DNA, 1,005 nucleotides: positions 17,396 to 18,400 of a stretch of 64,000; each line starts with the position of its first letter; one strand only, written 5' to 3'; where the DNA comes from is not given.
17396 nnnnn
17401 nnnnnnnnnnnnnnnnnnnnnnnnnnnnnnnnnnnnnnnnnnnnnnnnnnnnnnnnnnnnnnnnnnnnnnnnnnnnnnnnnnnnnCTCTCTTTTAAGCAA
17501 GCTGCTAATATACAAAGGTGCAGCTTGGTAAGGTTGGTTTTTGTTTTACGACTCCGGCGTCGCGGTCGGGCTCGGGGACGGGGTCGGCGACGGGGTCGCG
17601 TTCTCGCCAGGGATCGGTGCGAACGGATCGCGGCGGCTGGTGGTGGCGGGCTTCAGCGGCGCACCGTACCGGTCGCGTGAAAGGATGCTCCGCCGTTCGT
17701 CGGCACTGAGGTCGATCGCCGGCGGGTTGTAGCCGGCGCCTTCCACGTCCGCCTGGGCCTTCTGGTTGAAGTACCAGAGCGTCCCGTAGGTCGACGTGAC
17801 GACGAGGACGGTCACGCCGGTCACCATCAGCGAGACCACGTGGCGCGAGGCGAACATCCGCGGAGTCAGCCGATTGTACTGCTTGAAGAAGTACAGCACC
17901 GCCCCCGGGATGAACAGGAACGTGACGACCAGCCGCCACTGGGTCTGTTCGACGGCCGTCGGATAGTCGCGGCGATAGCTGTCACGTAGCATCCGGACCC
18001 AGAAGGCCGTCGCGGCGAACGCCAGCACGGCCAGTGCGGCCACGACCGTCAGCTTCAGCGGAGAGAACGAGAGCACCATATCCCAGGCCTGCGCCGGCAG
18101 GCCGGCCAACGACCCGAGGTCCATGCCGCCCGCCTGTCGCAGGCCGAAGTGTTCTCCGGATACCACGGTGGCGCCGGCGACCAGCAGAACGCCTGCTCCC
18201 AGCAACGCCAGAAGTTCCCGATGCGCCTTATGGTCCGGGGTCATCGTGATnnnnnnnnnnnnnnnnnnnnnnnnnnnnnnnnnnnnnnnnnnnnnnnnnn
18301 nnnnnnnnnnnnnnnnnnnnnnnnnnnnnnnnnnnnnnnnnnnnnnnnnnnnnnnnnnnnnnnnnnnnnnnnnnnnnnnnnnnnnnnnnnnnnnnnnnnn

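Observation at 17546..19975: PilN-PilO pair without adjacent PilM, followed by an uncharacterised 395-aa polytopic membrane protein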

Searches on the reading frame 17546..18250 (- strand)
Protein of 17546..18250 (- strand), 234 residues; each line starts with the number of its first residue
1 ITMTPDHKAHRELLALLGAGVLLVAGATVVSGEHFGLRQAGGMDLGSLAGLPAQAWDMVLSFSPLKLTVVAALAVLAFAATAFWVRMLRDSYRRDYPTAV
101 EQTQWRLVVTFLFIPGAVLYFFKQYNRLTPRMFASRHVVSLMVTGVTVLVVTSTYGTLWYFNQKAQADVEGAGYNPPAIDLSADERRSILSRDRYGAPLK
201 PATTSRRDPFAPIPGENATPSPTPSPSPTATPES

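Call 77: predict_structure(alignment_id=A8)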
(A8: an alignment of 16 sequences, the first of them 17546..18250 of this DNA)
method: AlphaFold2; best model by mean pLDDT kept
length: 234 residues; sequences in the alignment: 16
mean_pLDDT: 68.4   pTM: 0.38
mean pLDDT of the five models: 68.4, 66.1, 59.0, 57.3, 57.3
residues with pLDDT >= 90: 40; 70-90: 81; 50-70: 61; < 50: 52
segments of 3 or more residues with pLDDT < 50: 1-7, 32-43, 194-202, 216-234
pLDDT, mean of each block of 10 residues (from residue 1): 45 70 68 45 53 76 82 88 93 94 95 91 74 72 72 73 75 55 67 50 51 49 45 43
secondary structure, 60 per line:
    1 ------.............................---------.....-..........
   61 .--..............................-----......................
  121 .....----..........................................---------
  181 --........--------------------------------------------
elements in order: H7-35 H45-49 H51-61 H64-93 H99-125 H130-171 H183-190

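Call 80: fold_search(model_id=the predicted structure, library=pdb)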
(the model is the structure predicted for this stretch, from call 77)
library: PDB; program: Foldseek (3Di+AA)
matches with E <= 10: 22; with E <= 0.001: 0
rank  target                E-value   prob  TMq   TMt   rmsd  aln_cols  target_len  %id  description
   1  9jyy_G                3.4e+00  0.06  0.16  0.07  23.6       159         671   12  core proteins of mature T7 (released 2024-12-11)
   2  9mlu_C                4.1e+00  0.15  0.16  0.42   7.0        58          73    9  FbaA with Factor H 6-7 domain (released 2026-02-04)
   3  4h8s_B                4.1e+00  0.06  0.14  0.10  22.9       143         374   14  Crystal structure of human APPL2BARPH domain (released 2012-10-17)
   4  3gm1_B                4.3e+00  0.15  0.21  0.32   7.3        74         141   15  Crystal Structure of the Focal Adhesion Targeting (FAT) Domain of Pyk2 in Complex with Paxillin LD4 Motif-Derived Pept (released 2009-05-05)
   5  3vr8_D                4.3e+00  0.06  0.16  0.25  15.8       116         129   11  Mitochondrial rhodoquinol-fumarate reductase from the parasitic nematode Ascaris suum (released 2012-07-11)
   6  5c5b_B                4.3e+00  0.04  0.17  0.12  33.2       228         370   13  Crystal Structure of Human APPL BAR-PH Heterodimer (released 2016-06-22)
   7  4ug0_LR               5.9e+00  0.06  0.19  0.23  25.5       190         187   13  STRUCTURE OF THE HUMAN 80S RIBOSOME (released 2015-06-10)
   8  3spg                  6.3e+00  0.03  0.14  0.11  13.8       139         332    9  Inward rectifier potassium channel Kir2.2 R186A mutant in complex with PIP2 (released 2011-08-24)
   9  8rxa_A                6.7e+00  0.06  0.16  0.31   9.2        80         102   12  ACDC domain of AP2-O5 from Plasmodium falciparum (released 2024-03-06)
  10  6p5i_AR               6.7e+00  0.06  0.19  0.24  23.8       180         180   12  Structure of a mammalian 80S ribosome in complex with the Israeli Acute Paralysis Virus IRES (Class 1) (released 2019-09-18)
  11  9f5x_i                6.7e+00  0.06  0.11  0.27   9.8        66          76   14  Structure of the Chlamydomonas reinhardtii respiratory supercomplex I1 III2 IV2 (released 2025-03-12)
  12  9cez_P                7.2e+00  0.04  0.16  0.08  12.5       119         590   17  Spizellomyces punctatus Fanzor (SpuFz) State 6 (released 2024-09-11)
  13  5bs2_A                8.1e+00  0.06  0.20  0.34   8.5       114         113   15  Crystal structure of RbcX-IIa from Chlamydomonas reinhardtii in complex with RbcL C-terminal tail (released 2015-08-05)
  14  4jq6_A                8.7e+00  0.07  0.14  0.17   9.8        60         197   22  Crystal structure of blue light-absorbing proteorhodopsin from Med12 at 2.3 Angstrom (released 2013-05-08)
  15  4jq6_C                8.7e+00  0.07  0.14  0.17   9.8        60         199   22  Crystal structure of blue light-absorbing proteorhodopsin from Med12 at 2.3 Angstrom (released 2013-05-08)
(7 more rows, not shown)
